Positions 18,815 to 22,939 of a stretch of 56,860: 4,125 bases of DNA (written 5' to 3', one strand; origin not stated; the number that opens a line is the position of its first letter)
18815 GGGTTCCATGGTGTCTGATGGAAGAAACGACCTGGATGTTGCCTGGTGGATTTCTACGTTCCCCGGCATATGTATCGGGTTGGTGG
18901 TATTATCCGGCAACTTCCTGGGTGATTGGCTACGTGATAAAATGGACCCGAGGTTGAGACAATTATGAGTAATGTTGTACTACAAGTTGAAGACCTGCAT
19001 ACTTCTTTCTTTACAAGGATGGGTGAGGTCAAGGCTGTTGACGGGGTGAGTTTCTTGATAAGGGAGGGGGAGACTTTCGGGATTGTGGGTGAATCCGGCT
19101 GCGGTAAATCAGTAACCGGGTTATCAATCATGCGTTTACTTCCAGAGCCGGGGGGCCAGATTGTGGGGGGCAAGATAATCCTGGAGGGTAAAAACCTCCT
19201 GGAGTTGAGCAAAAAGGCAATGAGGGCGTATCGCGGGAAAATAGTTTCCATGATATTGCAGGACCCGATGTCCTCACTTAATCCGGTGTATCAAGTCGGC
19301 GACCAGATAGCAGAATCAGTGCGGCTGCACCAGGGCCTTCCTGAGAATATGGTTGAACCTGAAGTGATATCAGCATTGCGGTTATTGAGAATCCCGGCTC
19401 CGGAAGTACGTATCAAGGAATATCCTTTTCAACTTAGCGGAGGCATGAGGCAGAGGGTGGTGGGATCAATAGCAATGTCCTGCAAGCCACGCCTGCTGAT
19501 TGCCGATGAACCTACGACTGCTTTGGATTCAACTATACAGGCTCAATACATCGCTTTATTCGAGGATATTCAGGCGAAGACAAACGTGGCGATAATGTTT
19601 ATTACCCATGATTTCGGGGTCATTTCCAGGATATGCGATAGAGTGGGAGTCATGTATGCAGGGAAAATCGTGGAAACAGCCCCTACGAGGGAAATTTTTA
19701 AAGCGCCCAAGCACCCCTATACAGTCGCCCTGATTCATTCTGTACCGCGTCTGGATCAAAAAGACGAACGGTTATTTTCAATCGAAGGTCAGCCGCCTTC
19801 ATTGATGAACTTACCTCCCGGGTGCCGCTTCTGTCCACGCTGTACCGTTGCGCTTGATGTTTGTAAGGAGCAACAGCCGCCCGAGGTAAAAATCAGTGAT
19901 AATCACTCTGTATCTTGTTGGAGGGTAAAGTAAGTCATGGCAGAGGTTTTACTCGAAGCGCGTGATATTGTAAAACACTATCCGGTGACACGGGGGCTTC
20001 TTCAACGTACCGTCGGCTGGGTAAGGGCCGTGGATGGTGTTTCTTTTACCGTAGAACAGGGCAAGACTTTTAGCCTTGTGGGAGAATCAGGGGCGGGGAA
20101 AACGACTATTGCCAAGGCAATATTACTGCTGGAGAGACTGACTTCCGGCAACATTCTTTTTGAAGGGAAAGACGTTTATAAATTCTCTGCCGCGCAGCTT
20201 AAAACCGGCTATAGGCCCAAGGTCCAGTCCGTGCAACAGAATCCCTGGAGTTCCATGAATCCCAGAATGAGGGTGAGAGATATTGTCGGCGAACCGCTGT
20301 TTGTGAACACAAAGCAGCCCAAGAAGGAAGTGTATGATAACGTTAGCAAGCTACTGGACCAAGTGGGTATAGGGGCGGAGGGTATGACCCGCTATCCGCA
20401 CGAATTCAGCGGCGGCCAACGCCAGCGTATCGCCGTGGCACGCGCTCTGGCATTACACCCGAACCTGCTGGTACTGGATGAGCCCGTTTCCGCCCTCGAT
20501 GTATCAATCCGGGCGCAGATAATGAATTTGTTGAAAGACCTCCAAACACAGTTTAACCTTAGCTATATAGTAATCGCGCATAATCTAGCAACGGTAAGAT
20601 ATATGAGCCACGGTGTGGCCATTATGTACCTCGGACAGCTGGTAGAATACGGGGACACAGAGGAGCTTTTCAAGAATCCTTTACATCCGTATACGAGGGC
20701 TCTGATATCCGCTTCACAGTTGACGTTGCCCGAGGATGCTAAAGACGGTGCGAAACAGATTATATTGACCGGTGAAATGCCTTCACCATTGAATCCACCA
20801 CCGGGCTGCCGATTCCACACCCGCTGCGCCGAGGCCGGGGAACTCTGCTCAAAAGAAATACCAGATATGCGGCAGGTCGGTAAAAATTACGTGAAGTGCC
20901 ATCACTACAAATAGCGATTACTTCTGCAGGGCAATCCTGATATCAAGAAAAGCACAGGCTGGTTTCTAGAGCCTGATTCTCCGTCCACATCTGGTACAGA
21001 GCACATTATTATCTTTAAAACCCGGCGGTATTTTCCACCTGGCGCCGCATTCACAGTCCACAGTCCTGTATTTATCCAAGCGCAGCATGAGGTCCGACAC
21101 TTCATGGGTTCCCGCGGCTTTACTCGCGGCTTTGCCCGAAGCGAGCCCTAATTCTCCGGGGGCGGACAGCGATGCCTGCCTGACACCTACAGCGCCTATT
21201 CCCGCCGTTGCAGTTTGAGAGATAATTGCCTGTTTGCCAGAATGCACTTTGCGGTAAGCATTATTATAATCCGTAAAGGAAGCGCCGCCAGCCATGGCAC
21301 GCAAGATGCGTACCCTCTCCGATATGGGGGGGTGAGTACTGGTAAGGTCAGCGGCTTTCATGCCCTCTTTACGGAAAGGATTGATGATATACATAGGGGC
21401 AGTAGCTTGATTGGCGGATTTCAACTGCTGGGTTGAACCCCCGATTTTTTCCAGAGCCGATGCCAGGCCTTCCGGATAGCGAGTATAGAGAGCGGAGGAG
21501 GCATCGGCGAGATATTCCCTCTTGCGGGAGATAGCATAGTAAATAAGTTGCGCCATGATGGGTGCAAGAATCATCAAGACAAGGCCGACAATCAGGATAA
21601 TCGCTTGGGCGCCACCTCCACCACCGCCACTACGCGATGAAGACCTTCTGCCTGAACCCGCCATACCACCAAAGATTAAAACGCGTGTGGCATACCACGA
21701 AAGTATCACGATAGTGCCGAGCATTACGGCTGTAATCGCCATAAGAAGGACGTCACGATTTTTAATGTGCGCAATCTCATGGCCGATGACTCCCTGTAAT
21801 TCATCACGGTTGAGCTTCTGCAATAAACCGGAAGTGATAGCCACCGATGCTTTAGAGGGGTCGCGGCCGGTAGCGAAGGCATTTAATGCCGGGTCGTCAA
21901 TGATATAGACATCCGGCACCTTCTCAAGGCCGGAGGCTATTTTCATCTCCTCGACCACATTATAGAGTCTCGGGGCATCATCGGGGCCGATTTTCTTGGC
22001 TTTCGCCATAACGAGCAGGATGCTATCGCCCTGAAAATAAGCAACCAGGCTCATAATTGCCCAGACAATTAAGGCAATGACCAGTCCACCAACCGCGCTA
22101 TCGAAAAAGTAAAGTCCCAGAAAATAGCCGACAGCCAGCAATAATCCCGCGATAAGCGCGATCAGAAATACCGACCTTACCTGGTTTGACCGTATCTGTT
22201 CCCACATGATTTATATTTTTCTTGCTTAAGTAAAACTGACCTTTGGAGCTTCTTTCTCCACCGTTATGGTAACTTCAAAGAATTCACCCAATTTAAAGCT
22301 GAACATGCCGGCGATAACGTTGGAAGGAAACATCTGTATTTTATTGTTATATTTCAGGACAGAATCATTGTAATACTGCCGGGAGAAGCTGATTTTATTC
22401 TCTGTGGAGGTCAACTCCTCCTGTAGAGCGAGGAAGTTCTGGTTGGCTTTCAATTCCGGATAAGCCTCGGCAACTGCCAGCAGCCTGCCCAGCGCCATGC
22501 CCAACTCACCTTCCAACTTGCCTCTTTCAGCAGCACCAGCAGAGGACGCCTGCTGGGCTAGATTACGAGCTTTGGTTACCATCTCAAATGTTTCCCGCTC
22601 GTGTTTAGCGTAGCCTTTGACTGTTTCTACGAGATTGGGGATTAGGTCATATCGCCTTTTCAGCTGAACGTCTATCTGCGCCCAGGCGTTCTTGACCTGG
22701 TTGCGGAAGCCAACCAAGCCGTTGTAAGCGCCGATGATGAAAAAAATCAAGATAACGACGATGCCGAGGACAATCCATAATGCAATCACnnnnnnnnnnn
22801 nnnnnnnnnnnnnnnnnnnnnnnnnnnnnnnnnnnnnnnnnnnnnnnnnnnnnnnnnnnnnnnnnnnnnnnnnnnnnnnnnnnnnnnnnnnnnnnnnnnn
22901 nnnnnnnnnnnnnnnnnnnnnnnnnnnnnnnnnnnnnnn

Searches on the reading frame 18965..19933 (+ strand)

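Call 30: search_protein_families(library=pfam, proteins=[window:18965-19933:+])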
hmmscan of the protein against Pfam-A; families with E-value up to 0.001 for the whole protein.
window:18965-19933:+ (322 aa): 2 families
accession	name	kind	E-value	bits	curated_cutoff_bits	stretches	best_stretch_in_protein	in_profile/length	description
PF08352.17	oligo_HPY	-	3.7e-22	78.9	27.1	1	236-300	1-65/65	Oligopeptide/dipeptide transporter, C-terminal region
PF00005.33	ABC_tran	-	1.7e-21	77.7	25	1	26-185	2-137/137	ABC transporter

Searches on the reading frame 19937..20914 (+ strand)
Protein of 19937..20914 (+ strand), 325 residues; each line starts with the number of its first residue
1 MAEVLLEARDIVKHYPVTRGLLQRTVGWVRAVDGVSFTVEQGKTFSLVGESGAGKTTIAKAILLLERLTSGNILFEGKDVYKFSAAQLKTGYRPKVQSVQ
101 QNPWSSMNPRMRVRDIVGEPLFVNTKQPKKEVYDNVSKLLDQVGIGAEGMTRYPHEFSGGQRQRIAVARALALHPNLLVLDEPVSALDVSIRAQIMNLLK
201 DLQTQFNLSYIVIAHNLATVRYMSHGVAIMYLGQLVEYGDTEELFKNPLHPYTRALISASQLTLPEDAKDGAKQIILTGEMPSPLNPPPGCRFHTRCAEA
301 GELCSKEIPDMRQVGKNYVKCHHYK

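Call 30: search_protein_families(library=pfam, proteins=[window:19937-20914:+])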
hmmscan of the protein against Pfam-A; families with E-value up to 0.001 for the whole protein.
window:19937-20914:+ (325 aa): 5 families
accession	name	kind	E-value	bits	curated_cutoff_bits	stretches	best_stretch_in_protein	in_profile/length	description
PF00005.33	ABC_tran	-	4.8e-31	108.6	25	1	33-184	2-136/137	ABC transporter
PF08352.17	oligo_HPY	-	1.1e-16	61.3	27.1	1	236-304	1-65/65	Oligopeptide/dipeptide transporter, C-terminal region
PF02463.25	SMC_N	-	9e-09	35.5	40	1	45-229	27-211/220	RecF/RecN/SMC N terminal domain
PF13304.12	AAA_21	-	6.9e-08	33.3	27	0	152-206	233-293/304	AAA domain, putative AbiEii toxin, Type IV TA system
PF13401.12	AAA_22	-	0.0002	22.1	27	1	45-214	8-122/130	AAA domain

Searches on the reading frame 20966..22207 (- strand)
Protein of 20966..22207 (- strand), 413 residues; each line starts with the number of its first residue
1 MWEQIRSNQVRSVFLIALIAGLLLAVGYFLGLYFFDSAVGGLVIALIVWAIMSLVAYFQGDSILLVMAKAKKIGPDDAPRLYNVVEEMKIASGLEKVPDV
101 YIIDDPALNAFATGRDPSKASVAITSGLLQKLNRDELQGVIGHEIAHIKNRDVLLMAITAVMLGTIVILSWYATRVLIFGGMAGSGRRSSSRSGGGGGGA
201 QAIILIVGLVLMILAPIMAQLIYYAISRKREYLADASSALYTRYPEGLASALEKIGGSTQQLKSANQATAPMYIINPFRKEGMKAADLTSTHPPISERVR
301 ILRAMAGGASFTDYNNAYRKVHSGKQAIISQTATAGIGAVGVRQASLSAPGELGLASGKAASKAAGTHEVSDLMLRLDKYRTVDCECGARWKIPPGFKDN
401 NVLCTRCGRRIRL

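Call 30: search_protein_families(library=pfam, proteins=[window:20966-22207:-])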
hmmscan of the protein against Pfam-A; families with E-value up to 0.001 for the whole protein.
window:20966-22207:- (413 aa): 2 families
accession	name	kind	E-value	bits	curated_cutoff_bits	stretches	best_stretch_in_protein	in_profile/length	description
PF01435.24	Peptidase_M48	-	6.5e-33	114.6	20.3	1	77-305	3-185/186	Peptidase family M48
PF05569.17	Peptidase_M56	-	1.5e-05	24.8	31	1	44-162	101-218/296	BlaR1 peptidase M56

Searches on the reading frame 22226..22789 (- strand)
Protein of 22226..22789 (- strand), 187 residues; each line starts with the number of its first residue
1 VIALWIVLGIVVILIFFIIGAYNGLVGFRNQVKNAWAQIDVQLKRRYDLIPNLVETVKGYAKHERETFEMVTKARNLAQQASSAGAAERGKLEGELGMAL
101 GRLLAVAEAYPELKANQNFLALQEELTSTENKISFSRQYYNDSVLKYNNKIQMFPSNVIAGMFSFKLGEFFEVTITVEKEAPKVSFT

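Call 30: search_protein_families(library=pfam, proteins=[window:22226-22789:-])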
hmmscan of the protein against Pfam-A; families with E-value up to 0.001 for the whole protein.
window:22226-22789:- (187 aa): 1 family
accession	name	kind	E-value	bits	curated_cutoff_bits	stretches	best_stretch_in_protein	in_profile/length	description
PF04011.17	LemA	-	1.3e-61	207.2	26.2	1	35-186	1-149/149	LemA family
